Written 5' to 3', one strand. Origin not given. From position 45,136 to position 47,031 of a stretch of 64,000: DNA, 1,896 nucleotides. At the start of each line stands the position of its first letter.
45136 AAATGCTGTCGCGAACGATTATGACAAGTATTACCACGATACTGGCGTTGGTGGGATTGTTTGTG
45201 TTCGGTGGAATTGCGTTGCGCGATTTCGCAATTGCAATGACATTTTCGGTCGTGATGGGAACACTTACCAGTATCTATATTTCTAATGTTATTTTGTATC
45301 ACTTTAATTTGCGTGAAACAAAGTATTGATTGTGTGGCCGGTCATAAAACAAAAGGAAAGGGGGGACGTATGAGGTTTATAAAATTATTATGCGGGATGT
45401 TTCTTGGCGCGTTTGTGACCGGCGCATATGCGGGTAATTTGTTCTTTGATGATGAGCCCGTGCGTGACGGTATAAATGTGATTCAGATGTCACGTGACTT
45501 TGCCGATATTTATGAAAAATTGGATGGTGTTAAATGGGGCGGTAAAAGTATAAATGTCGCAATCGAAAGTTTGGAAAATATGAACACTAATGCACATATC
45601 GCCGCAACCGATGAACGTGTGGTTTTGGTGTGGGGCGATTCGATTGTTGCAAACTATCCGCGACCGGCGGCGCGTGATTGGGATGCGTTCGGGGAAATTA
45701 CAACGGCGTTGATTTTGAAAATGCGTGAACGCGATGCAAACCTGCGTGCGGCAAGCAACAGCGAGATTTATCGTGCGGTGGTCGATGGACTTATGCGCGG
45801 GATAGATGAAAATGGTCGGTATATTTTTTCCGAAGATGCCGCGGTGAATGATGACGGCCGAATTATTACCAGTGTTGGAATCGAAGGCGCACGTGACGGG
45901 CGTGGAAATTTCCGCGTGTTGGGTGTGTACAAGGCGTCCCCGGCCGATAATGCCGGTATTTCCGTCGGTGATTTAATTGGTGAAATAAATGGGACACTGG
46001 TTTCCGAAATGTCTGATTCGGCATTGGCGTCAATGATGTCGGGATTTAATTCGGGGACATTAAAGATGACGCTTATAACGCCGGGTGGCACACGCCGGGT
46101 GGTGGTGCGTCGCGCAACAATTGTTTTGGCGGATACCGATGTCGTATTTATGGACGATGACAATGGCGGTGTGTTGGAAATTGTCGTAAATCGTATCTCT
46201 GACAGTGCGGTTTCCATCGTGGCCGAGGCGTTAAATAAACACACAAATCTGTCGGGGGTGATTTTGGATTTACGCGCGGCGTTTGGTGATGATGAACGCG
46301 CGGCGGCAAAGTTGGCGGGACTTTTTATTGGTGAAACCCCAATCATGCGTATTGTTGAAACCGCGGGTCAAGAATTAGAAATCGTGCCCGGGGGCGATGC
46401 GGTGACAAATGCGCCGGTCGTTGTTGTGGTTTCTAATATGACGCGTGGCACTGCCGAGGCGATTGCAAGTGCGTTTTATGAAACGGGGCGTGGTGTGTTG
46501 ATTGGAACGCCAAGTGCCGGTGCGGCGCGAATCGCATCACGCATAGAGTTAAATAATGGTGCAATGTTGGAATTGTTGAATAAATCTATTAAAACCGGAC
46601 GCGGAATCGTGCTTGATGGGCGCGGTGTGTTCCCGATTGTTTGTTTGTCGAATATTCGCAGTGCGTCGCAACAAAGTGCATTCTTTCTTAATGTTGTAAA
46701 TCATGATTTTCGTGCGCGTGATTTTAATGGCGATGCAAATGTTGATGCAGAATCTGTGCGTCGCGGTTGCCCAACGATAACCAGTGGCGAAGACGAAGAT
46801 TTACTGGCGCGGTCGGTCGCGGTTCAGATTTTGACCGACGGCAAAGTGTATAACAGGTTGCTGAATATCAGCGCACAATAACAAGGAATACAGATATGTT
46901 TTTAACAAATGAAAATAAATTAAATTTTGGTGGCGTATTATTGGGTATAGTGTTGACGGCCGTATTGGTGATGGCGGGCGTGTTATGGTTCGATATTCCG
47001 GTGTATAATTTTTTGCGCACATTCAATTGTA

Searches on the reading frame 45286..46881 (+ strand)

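Call 92: search_protein_families(library=pfam, proteins=[window:45286-46881:+], max_evalue=0.00001)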
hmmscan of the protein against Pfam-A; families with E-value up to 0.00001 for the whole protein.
window:45286-46881:+ (531 aa): 3 families
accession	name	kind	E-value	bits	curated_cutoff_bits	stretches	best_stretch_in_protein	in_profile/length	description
PF03572.23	Peptidase_S41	-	5.6e-16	59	24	1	304-448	10-159/165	Peptidase family S41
PF17820.7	PDZ_6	-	1e-07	32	27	1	211-252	2-41/54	PDZ domain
PF00595.29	PDZ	-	1.3e-06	29.1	23.2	1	198-263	13-80/81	PDZ domain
